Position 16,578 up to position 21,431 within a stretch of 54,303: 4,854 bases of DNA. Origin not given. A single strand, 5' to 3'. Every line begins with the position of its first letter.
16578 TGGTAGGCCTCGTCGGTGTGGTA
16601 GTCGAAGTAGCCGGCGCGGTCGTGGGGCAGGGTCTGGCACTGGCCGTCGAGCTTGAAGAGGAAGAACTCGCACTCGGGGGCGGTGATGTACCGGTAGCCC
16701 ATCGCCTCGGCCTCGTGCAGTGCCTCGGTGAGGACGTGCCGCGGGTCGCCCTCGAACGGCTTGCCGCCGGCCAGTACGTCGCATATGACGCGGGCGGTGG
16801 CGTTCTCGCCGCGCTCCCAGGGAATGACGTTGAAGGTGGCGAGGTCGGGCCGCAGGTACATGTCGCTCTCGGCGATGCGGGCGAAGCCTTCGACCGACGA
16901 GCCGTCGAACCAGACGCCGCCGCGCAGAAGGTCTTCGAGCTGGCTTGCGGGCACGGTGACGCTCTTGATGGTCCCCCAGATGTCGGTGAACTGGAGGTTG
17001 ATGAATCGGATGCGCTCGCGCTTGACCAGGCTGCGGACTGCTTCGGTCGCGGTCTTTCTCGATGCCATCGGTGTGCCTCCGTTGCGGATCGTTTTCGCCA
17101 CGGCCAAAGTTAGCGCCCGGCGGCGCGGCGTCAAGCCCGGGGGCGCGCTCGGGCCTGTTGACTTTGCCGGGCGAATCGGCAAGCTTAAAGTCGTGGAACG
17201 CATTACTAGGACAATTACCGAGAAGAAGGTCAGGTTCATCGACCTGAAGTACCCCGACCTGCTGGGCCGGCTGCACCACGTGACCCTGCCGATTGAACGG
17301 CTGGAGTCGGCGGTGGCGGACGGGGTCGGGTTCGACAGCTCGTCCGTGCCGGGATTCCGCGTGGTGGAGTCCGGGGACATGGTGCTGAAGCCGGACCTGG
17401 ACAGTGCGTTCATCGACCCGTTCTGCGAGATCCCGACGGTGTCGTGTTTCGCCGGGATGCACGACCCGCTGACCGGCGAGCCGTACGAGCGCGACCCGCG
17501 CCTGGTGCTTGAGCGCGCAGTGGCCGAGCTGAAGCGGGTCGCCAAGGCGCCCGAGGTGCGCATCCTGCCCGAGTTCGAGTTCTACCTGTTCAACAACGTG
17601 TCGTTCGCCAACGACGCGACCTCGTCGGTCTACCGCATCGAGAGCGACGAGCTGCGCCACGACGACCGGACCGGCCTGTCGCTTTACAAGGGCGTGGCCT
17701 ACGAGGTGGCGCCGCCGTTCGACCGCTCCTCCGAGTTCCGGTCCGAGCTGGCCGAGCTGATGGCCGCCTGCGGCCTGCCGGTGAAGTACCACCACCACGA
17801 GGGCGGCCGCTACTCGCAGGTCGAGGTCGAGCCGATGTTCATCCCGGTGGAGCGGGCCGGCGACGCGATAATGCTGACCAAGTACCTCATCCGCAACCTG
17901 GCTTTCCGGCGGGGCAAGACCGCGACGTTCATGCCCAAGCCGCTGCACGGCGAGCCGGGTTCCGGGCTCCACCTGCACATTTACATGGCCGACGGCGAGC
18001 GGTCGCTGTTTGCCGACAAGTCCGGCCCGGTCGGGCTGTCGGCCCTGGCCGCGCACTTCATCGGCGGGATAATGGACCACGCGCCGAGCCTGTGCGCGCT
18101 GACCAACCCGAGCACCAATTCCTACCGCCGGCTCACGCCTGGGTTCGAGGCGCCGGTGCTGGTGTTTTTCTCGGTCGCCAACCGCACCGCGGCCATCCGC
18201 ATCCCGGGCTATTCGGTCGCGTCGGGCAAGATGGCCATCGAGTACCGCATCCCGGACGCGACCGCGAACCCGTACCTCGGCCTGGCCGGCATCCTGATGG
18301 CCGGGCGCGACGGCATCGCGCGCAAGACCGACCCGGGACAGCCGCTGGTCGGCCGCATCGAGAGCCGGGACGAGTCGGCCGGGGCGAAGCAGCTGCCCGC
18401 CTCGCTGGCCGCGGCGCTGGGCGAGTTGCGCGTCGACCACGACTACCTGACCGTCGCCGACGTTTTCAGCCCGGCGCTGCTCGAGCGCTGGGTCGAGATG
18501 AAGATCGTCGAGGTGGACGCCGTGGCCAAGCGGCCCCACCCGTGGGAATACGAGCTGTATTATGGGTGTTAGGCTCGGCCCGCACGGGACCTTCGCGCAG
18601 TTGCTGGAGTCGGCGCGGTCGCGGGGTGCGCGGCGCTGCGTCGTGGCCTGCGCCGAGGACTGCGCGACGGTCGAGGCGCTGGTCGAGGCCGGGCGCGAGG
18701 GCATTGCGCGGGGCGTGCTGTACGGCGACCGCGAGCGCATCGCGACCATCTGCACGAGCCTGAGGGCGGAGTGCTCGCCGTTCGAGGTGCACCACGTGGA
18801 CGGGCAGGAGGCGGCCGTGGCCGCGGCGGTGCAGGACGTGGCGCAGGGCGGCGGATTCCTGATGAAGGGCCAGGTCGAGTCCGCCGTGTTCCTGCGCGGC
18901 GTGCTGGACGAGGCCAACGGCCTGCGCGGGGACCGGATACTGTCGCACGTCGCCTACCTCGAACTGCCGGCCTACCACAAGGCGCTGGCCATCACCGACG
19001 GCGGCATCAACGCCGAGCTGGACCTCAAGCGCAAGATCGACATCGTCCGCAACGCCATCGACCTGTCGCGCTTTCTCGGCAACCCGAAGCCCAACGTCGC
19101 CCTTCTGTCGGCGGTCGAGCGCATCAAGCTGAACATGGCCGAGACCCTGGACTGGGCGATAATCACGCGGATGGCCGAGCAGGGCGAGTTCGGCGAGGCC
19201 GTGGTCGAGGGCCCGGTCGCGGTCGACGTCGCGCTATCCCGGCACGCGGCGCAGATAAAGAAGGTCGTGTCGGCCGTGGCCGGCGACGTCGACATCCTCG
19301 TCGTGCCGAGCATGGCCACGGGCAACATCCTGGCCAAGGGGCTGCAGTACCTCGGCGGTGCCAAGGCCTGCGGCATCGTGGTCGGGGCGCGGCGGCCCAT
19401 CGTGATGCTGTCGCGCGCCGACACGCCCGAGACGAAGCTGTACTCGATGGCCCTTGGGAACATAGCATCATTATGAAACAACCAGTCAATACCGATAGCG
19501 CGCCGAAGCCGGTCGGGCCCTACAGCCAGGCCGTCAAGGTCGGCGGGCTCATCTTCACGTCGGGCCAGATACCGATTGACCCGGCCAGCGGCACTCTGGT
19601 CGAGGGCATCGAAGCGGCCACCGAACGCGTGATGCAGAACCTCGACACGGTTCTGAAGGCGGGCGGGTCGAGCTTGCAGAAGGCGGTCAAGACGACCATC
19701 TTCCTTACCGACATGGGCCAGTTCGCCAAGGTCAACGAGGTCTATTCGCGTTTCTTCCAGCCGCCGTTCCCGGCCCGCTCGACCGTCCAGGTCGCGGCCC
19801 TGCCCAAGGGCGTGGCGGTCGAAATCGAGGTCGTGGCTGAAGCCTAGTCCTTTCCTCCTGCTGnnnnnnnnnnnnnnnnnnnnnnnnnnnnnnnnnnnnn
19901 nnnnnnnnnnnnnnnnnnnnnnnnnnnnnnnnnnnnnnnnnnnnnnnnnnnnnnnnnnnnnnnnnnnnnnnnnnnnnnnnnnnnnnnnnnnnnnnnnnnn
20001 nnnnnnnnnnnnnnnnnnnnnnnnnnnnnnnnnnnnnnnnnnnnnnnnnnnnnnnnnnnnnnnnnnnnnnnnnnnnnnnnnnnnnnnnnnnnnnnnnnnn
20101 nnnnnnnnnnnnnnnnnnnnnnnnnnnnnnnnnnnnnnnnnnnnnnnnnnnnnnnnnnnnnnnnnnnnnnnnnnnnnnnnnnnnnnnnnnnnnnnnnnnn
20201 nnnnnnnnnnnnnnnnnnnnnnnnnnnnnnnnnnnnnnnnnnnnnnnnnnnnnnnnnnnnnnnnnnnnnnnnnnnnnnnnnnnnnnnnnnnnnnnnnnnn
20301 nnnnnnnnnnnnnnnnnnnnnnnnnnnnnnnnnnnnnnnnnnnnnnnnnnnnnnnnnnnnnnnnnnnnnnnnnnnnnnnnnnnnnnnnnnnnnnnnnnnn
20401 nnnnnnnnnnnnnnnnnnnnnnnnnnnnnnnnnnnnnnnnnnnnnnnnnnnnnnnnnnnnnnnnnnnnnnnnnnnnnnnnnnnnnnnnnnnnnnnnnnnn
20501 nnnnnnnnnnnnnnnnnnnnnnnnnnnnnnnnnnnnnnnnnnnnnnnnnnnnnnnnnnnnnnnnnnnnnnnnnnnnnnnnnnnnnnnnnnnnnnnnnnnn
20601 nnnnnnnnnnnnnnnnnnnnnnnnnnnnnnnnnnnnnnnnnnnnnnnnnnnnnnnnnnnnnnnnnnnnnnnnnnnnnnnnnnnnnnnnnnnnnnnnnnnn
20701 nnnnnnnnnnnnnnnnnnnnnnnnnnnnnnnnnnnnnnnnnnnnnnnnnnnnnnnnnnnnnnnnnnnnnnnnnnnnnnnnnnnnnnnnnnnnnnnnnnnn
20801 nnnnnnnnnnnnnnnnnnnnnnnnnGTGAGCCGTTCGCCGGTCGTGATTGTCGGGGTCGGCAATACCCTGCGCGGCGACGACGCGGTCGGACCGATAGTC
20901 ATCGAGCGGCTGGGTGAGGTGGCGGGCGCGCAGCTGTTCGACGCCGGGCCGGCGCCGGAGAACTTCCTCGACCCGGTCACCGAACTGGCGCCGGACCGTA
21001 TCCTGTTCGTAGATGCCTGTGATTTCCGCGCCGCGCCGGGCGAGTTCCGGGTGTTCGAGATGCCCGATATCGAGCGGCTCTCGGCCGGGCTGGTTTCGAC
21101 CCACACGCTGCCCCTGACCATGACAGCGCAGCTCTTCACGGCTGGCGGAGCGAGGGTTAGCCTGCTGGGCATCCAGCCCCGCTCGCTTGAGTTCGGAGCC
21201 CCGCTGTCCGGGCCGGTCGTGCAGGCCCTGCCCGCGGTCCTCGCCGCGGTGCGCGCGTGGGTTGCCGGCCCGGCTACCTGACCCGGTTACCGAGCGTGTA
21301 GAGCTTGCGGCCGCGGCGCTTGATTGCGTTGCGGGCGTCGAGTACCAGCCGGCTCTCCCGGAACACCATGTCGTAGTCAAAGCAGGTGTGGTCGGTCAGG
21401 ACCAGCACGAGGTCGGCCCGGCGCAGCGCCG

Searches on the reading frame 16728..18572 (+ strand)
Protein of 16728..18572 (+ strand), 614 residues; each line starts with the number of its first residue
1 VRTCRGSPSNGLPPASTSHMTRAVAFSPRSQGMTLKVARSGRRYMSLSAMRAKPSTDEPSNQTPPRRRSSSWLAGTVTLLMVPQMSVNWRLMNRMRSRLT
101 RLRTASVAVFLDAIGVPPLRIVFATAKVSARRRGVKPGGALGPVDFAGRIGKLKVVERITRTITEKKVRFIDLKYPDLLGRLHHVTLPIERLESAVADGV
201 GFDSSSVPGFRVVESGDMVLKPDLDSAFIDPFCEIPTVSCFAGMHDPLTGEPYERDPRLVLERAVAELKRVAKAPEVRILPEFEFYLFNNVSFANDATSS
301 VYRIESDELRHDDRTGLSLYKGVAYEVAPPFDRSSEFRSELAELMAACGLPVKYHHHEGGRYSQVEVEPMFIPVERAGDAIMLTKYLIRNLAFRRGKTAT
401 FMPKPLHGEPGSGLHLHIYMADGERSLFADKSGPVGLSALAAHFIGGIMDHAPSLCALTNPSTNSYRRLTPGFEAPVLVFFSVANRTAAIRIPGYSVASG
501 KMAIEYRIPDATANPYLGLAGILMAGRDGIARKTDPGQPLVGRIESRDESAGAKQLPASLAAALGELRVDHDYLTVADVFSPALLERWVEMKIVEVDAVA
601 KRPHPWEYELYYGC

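Call 65: search_protein_families(library=pfam, proteins=[window:16728-18572:+], max_evalue=0.00001)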
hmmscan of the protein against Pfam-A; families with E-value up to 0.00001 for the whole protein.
window:16728-18572:+ (614 aa): 2 families
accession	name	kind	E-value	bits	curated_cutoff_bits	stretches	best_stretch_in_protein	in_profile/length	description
PF00120.29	Gln-synt_C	-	1.1e-94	317.8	24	1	254-611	1-344/344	Glutamine synthetase, catalytic domain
PF03951.24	Gln-synt_N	-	2.9e-21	75.3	33.4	1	167-246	1-81/82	Glutamine synthetase, beta-Grasp domain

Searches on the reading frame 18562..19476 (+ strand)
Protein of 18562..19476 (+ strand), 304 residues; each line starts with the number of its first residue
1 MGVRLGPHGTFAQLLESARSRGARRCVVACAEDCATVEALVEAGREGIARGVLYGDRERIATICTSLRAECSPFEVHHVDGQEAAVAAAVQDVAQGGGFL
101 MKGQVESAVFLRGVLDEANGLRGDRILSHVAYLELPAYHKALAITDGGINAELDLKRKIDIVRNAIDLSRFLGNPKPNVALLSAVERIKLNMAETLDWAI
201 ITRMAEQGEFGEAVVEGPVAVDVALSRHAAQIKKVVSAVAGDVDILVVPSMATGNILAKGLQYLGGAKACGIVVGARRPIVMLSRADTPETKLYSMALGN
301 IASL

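Call 76: search_protein_families(library=pfam, proteins=[window:18562-19476:+], max_evalue=0.0001)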
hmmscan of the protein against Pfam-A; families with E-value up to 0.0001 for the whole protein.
window:18562-19476:+ (304 aa): 1 family
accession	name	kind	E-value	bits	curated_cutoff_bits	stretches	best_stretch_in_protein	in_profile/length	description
PF01515.24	PTA_PTB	-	4.7e-36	125.2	24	1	99-298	119-317/319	Phosphate acetyl/butaryl transferase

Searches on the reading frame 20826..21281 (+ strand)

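Call 76: search_protein_families(library=pfam, proteins=[window:20826-21281:+], max_evalue=0.0001)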
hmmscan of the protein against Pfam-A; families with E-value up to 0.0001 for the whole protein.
window:20826-21281:+ (151 aa): 1 family
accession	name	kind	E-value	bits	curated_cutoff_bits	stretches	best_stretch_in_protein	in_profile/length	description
PF01750.23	HycI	-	5.8e-16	59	23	1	35-142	17-127/130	Hydrogenase maturation protease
